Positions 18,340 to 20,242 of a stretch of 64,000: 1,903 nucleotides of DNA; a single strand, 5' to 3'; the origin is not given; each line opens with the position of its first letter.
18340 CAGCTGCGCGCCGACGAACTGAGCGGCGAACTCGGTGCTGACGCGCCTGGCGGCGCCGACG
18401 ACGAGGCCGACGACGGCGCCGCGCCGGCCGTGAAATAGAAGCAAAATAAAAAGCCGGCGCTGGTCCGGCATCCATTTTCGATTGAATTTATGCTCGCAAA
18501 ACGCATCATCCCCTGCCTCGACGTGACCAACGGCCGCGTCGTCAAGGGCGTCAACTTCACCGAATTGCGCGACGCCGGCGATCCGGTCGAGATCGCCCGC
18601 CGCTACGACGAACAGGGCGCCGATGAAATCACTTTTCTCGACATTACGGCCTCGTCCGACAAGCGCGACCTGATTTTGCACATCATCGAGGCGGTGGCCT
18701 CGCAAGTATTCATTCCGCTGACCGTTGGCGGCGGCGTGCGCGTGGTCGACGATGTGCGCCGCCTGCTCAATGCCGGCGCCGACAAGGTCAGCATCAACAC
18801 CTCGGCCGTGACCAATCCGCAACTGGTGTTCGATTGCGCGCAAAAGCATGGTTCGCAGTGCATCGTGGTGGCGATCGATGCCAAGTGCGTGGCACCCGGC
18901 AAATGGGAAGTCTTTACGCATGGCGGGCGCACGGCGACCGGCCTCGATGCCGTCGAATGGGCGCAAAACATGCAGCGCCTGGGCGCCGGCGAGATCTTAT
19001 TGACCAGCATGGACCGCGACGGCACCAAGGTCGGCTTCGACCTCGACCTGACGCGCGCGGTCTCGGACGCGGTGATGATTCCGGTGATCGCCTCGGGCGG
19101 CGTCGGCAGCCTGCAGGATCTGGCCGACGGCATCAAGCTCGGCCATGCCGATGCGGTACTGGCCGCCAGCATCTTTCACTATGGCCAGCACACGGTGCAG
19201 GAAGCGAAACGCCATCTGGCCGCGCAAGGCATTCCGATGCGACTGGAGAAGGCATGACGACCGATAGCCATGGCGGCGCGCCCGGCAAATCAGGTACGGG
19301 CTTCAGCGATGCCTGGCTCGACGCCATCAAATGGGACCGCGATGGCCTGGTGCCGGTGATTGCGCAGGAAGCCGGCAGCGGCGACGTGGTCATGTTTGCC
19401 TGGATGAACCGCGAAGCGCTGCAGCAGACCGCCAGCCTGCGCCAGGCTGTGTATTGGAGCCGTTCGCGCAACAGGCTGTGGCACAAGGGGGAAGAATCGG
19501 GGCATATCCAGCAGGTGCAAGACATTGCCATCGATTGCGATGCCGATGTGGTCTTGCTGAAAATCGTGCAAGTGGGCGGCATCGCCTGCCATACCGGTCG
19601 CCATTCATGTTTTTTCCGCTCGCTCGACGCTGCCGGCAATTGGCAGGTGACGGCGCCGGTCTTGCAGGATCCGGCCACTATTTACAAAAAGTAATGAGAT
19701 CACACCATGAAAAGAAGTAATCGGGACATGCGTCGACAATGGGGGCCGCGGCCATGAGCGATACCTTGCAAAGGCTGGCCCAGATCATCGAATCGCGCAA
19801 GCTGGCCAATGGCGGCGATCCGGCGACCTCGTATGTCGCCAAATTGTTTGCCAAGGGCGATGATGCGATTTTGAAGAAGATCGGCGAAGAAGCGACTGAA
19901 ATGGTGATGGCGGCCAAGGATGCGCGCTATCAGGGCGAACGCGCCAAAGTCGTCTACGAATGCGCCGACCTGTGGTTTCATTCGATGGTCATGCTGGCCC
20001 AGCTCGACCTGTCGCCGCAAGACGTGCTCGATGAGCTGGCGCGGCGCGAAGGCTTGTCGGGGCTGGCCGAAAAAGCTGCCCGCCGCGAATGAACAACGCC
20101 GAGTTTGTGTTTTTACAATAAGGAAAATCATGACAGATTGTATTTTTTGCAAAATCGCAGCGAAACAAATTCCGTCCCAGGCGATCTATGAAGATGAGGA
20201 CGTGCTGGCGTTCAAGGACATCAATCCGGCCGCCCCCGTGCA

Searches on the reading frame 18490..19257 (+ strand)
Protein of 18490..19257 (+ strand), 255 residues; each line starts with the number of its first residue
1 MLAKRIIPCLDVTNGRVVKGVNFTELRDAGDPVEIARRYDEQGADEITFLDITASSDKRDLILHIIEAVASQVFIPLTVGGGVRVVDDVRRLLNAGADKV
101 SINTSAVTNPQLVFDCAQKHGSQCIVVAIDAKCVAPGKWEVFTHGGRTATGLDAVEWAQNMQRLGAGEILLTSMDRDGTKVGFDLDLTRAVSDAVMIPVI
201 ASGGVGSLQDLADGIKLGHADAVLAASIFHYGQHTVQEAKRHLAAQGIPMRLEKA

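Call 5: search_protein_families(library=ncbifam, proteins=[window:18490-19257:+])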
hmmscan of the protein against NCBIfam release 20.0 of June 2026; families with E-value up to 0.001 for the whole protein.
window:18490-19257:+ (255 aa): 28 families (the best 25 are shown)
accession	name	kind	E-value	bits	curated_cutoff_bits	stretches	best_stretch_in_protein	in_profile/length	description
TIGR00735.1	hisF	equivalog_domain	8.7e-110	365.9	294.55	1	1-251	1-254/254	imidazole glycerol phosphate synthase subunit HisF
TIGR03572.1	WbuZ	equivalog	2.3e-85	285.6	299.7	1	1-231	1-232/232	glycosyl amidation-associated protein WbuZ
NF038364.1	AglZ_HisF2_fam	equivalog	5.5e-71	238.8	310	1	3-232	2-231/248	AglZ/HisF2 family acetamidino modification protein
NF010112.0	PRK13585.1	equivalog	1.6e-47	162.1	243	1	5-242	4-237/241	1-(5-phosphoribosyl)-5-[(5-phosphoribosylamino)methylideneamino]imidazole-4-carboxamide isomerase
TIGR00007.1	TIGR00007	equivalog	3.2e-41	141.4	228.95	1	6-229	1-222/231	1-(5-phosphoribosyl)-5-[(5-phosphoribosylamino)methylideneamino]imidazole-4-carboxamide isomerase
TIGR01919.1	hisA-trpF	equivalog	3.8e-27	95.4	306.45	1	6-224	5-224/243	bifunctional 1-(5-phosphoribosyl)-5-((5-phosphoribosylamino)methylideneamino)imidazole-4-carboxamide isomerase/phosphoribosylanthranilate is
NF010113.0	PRK13586.1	equivalog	1.7e-22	80.2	238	1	5-229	3-222/232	1-(5-phosphoribosyl)-5-((5-phosphoribosylamino)methylideneamino)imidazole-4-carboxamide isomerase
NF003156.0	PRK04128.1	equivalog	5.9e-18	65.6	285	1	5-229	3-215/231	1-(5-phosphoribosyl)-5-((5-phosphoribosylamino)methylideneamino)imidazole-4-carboxamide isomerase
NF010114.0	PRK13587.1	equivalog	1e-16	61.3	305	1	42-224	44-220/234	1-(5-phosphoribosyl)-5-((5-phosphoribosylamino)methylideneamino)imidazole-4-carboxamide isomerase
NF010712.0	PRK14114.1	equivalog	9.8e-13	48.1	327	1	6-218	3-210/241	1-(5-phosphoribosyl)-5-((5-phosphoribosylamino)methylideneamino)imidazole-4-carboxamide isomerase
TIGR02129.1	hisA_euk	equivalog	1.2e-09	38.3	229.3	1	76-224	79-233/255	phosphoribosylformimino-5-aminoimidazole carboxamide ribotide isomerase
TIGR00734.1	hisAF_rel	hypoth_equivalog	8.9e-09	35.5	179.85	0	169-232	157-219/221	HisA/HisF family protein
NF003198.0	PRK04169.1-2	subfamily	7.8e-08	31.7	247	1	58-107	181-230/249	geranylgeranylglyceryl/heptaprenylglyceryl phosphate synthase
NF005574.0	PRK07259.1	equivalog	1.1e-07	31.1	269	1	63-115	226-278/304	dihydroorotate dehydrogenase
TIGR03151.1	enACPred_II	equivalog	4.4e-07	29.5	453.1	1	154-225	118-189/307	enoyl-[acyl-carrier-protein] reductase FabK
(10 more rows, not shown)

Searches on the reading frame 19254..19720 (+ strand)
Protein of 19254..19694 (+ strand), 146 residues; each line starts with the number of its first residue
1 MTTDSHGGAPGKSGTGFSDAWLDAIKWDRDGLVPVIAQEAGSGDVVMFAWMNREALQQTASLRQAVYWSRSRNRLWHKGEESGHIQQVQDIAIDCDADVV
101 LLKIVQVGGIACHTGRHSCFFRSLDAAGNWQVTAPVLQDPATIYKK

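Call 5: search_protein_families(library=ncbifam, proteins=[window:19331-19720:+])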
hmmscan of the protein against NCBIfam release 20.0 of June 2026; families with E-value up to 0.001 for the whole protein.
window:19331-19720:+ (129 aa): 0 families

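Call 43: search_protein_families(library=pfam, proteins=[window:19254-19694:+])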
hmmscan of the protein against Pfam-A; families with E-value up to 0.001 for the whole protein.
window:19254-19694:+ (146 aa): 1 family
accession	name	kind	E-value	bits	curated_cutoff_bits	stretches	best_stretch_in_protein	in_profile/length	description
PF01502.23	PRA-CH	-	3.6e-34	116.9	27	1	47-121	1-74/74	Phosphoribosyl-AMP cyclohydrolase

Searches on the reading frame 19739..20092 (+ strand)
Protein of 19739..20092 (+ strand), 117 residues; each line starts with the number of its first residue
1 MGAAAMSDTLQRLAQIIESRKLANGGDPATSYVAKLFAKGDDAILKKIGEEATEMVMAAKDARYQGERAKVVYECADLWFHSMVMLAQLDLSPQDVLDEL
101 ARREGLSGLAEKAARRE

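Call 5: search_protein_families(library=ncbifam, proteins=[window:19739-20092:+])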
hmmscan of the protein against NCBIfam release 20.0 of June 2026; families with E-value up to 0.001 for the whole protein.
window:19739-20092:+ (117 aa): 5 families
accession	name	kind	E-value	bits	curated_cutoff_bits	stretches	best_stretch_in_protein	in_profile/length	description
NF001611.0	PRK00400.1-3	equivalog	8.5e-50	167.4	99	1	6-116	3-106/108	phosphoribosyl-ATP diphosphatase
NF001613.0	PRK00400.1-5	equivalog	2e-31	108.1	120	1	7-116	3-105/107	phosphoribosyl-ATP diphosphatase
TIGR03188.1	histidine_hisI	equivalog_domain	1.3e-28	99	42.7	1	10-100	1-84/84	phosphoribosyl-ATP diphosphatase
NF002747.0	PRK02759.1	equivalog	4.5e-24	85.2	187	1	6-104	114-205/208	bifunctional phosphoribosyl-AMP cyclohydrolase/phosphoribosyl-ATP diphosphatase HisIE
NF001610.0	PRK00400.1-1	equivalog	2.2e-06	27.8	104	1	28-100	25-93/93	phosphoribosyl-ATP diphosphatase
